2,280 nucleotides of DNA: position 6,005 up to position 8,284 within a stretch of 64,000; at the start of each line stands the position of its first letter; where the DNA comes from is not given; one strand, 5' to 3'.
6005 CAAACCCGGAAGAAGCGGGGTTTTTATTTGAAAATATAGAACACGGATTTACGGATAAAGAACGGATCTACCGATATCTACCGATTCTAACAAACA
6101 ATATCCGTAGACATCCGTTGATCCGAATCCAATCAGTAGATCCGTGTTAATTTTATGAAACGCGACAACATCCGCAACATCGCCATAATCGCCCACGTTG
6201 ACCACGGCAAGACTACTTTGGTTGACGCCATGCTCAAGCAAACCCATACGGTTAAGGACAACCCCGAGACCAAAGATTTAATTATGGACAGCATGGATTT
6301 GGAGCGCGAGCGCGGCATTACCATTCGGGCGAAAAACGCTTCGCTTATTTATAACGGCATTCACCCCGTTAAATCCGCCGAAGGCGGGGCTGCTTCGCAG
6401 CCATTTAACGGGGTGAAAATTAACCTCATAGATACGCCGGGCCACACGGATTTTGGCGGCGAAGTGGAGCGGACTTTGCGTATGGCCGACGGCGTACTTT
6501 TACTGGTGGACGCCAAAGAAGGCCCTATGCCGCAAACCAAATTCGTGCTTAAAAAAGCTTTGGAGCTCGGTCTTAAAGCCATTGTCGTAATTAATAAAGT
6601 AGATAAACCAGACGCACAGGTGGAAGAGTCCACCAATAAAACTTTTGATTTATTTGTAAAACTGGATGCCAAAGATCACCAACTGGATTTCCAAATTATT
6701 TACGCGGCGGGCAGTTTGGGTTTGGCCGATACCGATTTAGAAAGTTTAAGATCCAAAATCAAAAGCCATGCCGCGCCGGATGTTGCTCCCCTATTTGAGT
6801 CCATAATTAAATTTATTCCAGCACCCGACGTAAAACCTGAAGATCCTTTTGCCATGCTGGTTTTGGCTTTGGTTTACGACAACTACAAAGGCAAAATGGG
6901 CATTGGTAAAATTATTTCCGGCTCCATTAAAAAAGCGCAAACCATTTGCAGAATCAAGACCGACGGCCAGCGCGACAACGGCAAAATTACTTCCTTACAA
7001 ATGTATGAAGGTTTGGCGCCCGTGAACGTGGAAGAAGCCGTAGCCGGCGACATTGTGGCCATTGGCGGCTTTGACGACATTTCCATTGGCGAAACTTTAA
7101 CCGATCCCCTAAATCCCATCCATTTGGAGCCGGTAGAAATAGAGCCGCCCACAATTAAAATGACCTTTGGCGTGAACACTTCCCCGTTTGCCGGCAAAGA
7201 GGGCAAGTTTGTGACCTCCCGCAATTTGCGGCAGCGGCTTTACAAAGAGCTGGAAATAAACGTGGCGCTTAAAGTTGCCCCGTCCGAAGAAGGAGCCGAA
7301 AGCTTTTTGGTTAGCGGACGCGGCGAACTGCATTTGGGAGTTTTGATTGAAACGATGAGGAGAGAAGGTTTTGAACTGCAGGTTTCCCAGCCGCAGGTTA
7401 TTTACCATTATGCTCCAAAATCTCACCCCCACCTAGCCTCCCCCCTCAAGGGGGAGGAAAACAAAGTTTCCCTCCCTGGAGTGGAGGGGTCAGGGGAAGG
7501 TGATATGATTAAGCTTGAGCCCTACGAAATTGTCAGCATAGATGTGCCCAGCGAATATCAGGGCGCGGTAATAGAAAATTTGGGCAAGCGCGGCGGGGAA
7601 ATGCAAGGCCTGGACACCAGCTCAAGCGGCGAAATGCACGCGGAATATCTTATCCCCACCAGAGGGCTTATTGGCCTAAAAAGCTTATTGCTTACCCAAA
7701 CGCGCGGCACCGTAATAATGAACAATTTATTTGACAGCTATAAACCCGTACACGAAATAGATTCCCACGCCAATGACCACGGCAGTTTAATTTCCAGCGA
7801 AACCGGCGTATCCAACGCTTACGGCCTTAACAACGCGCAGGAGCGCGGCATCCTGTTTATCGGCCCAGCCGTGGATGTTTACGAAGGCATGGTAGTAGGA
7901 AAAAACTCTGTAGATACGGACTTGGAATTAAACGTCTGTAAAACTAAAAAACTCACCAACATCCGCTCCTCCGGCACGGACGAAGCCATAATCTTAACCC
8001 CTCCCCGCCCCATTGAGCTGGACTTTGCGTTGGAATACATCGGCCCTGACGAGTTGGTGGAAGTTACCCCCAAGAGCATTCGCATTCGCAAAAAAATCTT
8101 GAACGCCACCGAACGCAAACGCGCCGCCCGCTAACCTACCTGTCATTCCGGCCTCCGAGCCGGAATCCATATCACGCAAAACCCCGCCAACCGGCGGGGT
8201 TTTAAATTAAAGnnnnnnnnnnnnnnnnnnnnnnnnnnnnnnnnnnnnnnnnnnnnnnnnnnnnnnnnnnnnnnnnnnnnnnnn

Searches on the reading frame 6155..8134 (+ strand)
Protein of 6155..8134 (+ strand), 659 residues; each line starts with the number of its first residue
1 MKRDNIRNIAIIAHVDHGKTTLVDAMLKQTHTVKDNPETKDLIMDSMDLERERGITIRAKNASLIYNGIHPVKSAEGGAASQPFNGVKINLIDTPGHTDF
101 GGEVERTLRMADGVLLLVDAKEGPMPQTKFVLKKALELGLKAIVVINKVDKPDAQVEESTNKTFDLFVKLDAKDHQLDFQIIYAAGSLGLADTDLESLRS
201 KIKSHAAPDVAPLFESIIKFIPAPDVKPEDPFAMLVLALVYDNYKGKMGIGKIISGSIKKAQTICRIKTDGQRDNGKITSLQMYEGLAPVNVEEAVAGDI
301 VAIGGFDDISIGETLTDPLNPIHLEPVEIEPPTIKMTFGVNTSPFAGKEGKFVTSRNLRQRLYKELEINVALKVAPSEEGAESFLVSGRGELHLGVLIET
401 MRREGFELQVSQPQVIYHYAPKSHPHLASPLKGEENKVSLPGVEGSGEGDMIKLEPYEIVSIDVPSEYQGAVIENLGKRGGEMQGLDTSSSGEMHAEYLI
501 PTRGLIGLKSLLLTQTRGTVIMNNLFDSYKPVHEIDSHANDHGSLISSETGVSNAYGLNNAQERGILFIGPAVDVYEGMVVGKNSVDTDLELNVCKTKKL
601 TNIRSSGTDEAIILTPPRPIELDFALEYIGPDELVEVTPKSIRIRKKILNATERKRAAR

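Call 86: search_protein_families(library=pfam, max_evalue=0.001, proteins=[window:6155-8134:+])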
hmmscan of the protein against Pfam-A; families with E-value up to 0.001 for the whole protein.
window:6155-8134:+ (659 aa): 7 families
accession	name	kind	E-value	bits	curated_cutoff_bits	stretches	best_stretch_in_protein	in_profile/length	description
PF00009.33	GTP_EFTU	-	7.8e-52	176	26.5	1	5-222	2-187/188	Elongation factor Tu GTP binding domain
PF21018.2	BipA_C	-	1.5e-43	147.4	23.8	1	543-650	2-109/110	TypA/BipA C-terminal domain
PF00679.30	EFG_C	-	9.4e-19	67.7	27.9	1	453-534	2-83/89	Elongation factor G C-terminus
PF03144.31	GTP_EFTU_D2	-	1.4e-09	38.7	30.3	1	247-316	2-73/73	Elongation factor Tu domain 2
PF01926.29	MMR_HSR1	-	4.1e-07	30.5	21.9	1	9-148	2-113/113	50S ribosome-binding GTPase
PF22042.2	EF-G_D2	-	1.8e-06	28.4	27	1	231-316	1-82/84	Elongation factor G domain 2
PF14492.12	EFG_III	-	0.00055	20.4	27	0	357-409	20-72/75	Elongation Factor G, domain III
